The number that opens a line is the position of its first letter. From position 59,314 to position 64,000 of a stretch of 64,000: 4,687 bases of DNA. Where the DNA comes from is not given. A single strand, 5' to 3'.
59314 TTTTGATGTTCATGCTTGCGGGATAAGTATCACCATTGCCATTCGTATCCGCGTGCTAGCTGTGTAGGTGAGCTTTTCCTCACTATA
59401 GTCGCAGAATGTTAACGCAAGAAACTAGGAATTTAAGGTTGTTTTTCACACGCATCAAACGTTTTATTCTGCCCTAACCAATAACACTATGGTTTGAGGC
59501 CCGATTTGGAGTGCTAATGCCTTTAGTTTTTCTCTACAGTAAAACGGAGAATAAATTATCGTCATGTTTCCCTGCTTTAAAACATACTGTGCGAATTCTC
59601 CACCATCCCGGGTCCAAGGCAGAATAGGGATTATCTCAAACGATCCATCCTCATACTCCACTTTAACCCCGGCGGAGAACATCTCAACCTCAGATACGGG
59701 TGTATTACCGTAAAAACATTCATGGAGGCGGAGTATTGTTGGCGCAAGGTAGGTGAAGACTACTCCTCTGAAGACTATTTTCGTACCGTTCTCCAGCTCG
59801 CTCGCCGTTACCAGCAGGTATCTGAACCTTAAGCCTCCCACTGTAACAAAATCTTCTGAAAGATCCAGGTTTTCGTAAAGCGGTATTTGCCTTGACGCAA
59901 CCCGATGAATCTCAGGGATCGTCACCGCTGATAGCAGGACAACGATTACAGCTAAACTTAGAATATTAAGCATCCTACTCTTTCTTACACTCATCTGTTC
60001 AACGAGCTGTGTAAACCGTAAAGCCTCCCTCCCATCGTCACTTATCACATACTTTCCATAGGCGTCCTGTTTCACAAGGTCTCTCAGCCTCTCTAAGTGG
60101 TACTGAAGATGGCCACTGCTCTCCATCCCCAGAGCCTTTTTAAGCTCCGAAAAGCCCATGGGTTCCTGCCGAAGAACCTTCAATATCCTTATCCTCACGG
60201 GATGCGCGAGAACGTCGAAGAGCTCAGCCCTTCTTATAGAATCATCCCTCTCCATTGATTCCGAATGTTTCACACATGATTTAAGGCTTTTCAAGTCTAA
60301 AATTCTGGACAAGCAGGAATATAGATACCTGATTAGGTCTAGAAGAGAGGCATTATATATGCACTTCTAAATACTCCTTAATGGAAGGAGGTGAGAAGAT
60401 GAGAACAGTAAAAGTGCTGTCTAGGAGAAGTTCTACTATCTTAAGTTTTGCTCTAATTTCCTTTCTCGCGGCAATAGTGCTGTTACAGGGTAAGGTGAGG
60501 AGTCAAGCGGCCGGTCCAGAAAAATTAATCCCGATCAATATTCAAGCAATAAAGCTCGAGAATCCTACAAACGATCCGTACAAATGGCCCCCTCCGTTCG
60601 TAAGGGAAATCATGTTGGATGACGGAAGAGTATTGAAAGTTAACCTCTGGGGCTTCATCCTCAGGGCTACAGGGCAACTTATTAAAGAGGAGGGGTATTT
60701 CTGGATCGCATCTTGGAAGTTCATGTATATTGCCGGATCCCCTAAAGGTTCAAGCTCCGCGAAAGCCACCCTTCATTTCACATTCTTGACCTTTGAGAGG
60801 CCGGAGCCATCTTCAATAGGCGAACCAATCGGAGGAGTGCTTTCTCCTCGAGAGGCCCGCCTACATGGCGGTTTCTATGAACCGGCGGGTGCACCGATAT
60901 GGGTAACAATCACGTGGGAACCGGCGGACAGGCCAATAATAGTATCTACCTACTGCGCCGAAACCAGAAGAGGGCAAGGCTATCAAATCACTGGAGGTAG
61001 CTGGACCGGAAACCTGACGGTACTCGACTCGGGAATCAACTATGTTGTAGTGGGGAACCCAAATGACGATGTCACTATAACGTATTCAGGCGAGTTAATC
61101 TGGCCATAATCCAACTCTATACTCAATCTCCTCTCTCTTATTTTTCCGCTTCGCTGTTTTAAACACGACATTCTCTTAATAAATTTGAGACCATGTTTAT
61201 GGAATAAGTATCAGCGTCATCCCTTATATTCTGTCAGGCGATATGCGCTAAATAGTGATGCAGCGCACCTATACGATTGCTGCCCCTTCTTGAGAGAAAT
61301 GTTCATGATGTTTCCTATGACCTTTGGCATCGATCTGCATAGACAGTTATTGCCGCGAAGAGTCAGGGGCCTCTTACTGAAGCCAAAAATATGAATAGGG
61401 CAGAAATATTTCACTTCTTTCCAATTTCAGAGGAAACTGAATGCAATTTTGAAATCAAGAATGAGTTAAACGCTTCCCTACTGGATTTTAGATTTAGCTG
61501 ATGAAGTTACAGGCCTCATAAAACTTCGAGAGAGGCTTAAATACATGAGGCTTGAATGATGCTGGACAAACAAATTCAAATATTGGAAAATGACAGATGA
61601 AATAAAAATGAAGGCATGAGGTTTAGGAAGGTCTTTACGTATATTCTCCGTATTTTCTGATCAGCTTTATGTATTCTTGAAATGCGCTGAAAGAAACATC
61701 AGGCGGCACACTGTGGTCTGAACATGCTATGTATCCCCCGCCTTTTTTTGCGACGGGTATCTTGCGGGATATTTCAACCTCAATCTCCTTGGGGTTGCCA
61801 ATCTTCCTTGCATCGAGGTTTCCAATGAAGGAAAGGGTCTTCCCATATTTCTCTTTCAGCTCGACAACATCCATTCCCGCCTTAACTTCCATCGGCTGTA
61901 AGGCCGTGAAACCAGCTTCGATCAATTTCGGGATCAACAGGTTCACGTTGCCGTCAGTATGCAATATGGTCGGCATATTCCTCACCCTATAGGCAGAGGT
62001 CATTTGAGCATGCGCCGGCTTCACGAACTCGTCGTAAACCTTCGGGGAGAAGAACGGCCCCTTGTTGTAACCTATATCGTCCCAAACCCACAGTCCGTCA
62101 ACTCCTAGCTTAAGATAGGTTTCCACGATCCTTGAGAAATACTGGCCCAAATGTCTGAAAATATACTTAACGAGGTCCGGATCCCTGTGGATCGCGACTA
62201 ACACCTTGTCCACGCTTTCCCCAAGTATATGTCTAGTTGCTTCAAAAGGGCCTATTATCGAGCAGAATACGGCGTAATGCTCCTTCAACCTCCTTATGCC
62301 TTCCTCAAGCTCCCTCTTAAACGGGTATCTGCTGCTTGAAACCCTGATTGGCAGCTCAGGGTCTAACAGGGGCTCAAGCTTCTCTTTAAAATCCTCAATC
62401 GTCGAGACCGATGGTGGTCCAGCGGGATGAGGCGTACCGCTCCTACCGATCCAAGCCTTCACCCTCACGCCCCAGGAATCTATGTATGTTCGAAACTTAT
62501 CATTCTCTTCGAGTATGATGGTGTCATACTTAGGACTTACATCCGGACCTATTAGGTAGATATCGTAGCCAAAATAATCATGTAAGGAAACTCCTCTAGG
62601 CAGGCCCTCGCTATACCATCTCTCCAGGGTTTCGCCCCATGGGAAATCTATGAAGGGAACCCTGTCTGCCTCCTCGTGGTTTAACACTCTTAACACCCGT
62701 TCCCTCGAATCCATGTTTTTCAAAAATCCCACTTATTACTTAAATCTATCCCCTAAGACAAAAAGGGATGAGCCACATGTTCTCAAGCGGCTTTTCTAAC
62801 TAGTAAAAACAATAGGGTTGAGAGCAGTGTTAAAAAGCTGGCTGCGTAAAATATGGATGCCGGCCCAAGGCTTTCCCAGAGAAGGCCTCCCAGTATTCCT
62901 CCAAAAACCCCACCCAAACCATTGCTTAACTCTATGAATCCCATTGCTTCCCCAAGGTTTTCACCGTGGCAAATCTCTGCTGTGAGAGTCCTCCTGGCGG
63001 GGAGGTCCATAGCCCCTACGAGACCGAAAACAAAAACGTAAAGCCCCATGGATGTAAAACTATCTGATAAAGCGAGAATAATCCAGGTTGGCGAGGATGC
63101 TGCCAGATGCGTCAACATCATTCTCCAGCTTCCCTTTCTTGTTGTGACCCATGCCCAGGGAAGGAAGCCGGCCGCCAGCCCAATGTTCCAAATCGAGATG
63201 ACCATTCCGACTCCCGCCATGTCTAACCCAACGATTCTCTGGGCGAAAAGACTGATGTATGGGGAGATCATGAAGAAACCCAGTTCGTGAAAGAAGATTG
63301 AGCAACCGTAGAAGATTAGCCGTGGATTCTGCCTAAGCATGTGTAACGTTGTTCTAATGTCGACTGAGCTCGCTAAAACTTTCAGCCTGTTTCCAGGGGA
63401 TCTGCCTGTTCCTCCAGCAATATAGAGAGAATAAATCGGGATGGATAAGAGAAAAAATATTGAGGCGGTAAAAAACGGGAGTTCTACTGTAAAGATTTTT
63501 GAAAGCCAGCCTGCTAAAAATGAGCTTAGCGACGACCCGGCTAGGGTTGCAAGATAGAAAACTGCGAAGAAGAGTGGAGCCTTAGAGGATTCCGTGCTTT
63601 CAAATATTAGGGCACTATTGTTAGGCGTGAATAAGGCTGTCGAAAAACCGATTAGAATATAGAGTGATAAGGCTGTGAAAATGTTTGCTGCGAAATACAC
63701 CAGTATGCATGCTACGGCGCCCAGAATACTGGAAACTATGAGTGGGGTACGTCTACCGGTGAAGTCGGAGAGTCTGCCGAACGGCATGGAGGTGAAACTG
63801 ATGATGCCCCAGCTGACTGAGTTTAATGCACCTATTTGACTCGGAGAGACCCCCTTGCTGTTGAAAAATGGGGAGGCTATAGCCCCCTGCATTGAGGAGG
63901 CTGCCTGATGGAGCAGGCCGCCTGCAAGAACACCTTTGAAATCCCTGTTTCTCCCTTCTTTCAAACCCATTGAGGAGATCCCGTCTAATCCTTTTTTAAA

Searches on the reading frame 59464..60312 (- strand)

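Call 10: search_protein_families(library=pfam, proteins=[window:59464-60312:-], max_evalue=0.001)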
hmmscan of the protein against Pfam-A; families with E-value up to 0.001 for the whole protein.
window:59464-60312:- (282 aa): 3 families
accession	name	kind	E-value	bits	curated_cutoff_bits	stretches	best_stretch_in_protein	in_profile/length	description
PF24038.1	DUF7347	-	2.5e-14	53.7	27.6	1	29-99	2-75/77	Domain of unknown function (DUF7347)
PF12840.13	HTH_20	-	1.1e-07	32.1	27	1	35-78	1-44/51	Helix-turn-helix domain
PF01022.26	HTH_5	-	2.7e-05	24.4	22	1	38-78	2-41/47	Bacterial regulatory protein, arsR family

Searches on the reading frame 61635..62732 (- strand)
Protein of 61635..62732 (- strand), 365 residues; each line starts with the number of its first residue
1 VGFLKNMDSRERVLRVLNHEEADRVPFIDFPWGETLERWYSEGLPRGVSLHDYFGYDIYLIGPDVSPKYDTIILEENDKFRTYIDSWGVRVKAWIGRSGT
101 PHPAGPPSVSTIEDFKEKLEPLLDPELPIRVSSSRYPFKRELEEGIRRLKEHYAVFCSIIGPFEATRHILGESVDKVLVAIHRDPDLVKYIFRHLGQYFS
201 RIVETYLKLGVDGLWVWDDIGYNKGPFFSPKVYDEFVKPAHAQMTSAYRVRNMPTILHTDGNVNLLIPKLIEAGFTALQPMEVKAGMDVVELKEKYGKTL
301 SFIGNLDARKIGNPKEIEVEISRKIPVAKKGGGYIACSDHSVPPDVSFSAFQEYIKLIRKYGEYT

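Call 10: search_protein_families(library=pfam, proteins=[window:61635-62732:-], max_evalue=0.001)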
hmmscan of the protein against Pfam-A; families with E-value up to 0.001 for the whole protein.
window:61635-62732:- (365 aa): 1 family
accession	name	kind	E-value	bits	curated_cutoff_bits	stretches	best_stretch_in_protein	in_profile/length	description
PF01208.23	URO-D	-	4.5e-21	75.7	23.9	1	108-361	98-346/346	Uroporphyrinogen decarboxylase (URO-D)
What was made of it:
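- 61635..62732 (-): Intact URO-D paralogue (His-Thr-Asp-Gly type), directly downstream of an MFS transporter gene (62783-63970). Pfam URO-D E 4.5e-21 (call 10).
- Checked: Downstream paralogues: 61635-62732 (-) is an intact URO-D (E 4.5e-21, call 10).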

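Call 30: search_solved_structures(query=window:61635-62732:-, max_evalue=0.01)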
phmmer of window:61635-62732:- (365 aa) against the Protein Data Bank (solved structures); distinct sequences matched with E-value up to 0.01: 1.
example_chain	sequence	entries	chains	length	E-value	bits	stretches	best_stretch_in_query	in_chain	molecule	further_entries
4wsh_A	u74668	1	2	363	0.00073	21.9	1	184-349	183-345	Uroporphyrinogen decarboxylase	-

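Call 47: search_protein_families(library=ncbifam, proteins=[window:61635-62732:-], max_evalue=1)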
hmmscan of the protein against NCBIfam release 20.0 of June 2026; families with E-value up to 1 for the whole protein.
window:61635-62732:- (365 aa): 5 families
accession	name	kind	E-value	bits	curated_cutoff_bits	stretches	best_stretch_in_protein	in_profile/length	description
NF004889.0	PRK06252.1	subfamily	3.1e-15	56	244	1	146-315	128-292/340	methylcobalamin:coenzyme M methyltransferase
TIGR01463.1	mtaA_cmuA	subfamily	3.3e-12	46.3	235.4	1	146-311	131-289/340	MtaA/CmuA family methyltransferase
NF040654.1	MtaA_Meth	equivalog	9.6e-12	44.5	400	1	148-310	132-285/337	methylcobamide:CoM methyltransferase MtaA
NF041608.1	methylcob_mtaseMtbA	equivalog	3.6e-11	42.7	600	1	148-311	130-288/339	methylcobamide:CoM methyltransferase MtbA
TIGR01464.1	hemE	equivalog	3.9e-07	29.4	302.95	1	180-359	163-337/338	uroporphyrinogen decarboxylase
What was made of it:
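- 61635..62732 (-): Nearest NCBIfam models are MtaA/CmuA-type but far below their cut-offs (call 47).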

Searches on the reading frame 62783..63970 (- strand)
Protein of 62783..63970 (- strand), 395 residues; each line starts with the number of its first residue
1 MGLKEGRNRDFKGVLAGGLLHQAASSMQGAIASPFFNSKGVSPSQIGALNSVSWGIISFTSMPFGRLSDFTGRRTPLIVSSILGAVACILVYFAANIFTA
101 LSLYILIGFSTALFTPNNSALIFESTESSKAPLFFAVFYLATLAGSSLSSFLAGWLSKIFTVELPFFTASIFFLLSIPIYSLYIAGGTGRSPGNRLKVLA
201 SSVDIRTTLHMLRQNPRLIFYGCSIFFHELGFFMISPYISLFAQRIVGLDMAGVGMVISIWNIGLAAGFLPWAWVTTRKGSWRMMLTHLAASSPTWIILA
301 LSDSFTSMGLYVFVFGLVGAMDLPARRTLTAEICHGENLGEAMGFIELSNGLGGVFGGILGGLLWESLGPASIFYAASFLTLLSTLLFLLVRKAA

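Call 10: search_protein_families(library=pfam, proteins=[window:62783-63970:-], max_evalue=0.001)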
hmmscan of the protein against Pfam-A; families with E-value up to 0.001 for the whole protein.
window:62783-63970:- (395 aa): 3 families
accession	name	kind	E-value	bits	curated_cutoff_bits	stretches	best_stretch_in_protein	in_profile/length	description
PF07690.21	MFS_1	-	3.9e-40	138.3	33.4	2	223-391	3-173/347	Major Facilitator Superfamily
PF12832.13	MFS_1_like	-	1.2e-09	38.2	25.2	1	34-375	24-372/373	MFS_1 like family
PF03209.21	PUCC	-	7e-06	25.8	21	1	94-369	85-368/401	PUCC protein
